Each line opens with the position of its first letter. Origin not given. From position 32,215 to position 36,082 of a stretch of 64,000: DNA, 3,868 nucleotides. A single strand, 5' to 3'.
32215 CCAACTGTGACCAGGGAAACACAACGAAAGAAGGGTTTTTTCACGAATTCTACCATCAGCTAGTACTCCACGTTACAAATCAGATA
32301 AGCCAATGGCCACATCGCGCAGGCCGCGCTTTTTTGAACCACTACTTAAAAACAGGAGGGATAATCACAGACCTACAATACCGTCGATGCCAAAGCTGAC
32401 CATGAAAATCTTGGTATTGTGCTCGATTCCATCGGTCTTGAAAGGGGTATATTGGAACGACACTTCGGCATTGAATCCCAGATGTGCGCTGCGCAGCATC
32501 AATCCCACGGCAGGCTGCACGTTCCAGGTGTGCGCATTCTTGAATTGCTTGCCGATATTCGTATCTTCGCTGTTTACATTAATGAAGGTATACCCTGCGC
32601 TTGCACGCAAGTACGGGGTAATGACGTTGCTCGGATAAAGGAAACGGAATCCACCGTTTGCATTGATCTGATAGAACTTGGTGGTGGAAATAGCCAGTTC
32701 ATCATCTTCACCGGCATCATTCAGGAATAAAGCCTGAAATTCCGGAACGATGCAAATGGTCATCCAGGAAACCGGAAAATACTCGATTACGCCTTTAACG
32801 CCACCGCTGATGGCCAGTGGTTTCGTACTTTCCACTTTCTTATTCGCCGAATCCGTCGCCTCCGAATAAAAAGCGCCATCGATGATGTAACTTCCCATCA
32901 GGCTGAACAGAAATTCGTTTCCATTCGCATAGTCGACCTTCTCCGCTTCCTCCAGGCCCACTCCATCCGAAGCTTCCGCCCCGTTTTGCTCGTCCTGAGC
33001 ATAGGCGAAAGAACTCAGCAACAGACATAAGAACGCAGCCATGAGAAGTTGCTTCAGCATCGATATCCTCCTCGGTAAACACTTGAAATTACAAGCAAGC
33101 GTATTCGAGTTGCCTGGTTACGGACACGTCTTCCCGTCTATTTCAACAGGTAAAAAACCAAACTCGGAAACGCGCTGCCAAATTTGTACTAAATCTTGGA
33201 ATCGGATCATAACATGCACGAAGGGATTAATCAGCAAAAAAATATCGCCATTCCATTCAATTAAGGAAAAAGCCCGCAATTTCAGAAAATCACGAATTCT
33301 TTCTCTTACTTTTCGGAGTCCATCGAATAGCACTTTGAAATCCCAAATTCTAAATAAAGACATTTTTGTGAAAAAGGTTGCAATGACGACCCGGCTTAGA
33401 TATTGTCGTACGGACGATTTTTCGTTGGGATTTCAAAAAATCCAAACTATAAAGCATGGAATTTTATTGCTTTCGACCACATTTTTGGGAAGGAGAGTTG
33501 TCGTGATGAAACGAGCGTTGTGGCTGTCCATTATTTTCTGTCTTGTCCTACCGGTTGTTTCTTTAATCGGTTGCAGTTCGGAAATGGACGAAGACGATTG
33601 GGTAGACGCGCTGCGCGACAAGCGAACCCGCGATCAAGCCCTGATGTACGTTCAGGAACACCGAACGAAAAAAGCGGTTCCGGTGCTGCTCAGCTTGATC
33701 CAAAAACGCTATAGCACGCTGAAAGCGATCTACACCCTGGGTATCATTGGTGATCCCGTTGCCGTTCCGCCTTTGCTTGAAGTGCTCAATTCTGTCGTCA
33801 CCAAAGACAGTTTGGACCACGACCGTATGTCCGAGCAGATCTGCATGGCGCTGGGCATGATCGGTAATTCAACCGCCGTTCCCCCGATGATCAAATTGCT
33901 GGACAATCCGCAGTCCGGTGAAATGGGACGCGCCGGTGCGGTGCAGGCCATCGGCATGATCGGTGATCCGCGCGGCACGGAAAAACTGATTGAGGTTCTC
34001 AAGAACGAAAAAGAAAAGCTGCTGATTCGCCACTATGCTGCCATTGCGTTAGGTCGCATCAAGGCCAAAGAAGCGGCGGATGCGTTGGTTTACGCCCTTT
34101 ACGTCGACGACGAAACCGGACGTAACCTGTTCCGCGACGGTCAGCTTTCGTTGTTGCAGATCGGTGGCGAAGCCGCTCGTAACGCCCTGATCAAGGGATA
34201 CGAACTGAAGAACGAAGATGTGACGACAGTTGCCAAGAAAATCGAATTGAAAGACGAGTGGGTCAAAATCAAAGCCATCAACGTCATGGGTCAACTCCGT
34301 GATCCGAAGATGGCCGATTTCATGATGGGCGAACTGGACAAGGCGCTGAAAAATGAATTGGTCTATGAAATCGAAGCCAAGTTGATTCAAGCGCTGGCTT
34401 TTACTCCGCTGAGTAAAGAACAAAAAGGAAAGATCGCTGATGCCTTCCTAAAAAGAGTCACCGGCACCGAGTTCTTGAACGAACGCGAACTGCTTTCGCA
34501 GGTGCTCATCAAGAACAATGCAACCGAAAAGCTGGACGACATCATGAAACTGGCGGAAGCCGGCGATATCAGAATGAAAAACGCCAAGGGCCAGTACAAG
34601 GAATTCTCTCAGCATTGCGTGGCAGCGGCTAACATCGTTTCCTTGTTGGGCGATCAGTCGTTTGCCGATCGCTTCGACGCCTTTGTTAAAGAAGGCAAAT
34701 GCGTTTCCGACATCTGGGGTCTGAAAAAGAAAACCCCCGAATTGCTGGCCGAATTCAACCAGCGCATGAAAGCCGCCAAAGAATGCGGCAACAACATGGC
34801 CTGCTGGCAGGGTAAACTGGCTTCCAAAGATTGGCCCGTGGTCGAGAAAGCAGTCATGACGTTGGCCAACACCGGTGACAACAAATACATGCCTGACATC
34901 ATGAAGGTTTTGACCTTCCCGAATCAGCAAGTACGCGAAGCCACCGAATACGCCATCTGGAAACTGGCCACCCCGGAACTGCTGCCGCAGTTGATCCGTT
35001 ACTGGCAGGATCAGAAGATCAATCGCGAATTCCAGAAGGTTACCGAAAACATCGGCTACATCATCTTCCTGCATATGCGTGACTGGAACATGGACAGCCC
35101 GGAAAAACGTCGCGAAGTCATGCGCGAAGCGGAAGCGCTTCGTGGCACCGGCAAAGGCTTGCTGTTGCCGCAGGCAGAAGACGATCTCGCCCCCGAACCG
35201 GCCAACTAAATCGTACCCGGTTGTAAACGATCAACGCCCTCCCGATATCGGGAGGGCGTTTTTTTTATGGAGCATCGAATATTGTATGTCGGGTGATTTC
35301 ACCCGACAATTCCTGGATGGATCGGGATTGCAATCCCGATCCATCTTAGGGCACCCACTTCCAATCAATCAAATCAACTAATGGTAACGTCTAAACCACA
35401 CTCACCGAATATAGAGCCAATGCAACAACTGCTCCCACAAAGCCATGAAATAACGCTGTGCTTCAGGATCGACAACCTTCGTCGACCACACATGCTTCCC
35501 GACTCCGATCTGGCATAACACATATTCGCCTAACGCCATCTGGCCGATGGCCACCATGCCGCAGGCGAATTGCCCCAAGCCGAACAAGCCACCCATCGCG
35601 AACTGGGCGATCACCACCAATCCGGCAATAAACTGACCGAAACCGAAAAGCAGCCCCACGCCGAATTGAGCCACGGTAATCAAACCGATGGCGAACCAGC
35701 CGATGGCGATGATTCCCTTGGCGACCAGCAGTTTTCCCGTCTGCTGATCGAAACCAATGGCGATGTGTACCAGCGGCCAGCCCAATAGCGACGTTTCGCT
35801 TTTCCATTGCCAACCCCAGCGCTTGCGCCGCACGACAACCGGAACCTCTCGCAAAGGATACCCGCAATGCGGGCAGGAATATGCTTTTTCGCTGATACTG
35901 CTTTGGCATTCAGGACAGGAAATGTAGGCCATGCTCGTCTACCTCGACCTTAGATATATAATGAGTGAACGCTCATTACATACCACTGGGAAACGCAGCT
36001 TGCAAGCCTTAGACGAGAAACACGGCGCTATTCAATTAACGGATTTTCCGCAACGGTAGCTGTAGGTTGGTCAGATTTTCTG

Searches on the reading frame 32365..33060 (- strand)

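Call 6: search_protein_families(library=pfam, proteins=[window:32365-33060:-], max_evalue=0.01)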
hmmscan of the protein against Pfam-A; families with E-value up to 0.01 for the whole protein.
window:32365-33060:- (231 aa): 1 family
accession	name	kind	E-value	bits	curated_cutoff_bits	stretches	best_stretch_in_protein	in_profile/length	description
PF13505.12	OMP_b-brl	-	0.0026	18.4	28.7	0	126-215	81-165/175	Outer membrane protein beta-barrel domain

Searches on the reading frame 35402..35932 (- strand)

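Call 6: search_protein_families(library=pfam, proteins=[window:35402-35932:-], max_evalue=0.01)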
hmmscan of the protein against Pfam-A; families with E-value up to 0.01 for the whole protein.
window:35402-35932:- (176 aa): 4 families
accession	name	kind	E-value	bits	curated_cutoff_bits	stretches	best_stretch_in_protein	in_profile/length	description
PF13240.11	Zn_Ribbon_1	-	1.6e-05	25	25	1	6-27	2-23/23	zinc-ribbon domain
PF13248.11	Zn_ribbon_3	-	1.6e-05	24.6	27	1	3-27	2-26/26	zinc-ribbon domain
PF10571.15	UPF0547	-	3.5e-05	24.3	29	1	5-25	2-22/26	Uncharacterised protein family UPF0547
PF12773.13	DZR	-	0.00037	21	27.3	1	6-27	1-22/45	Double zinc ribbon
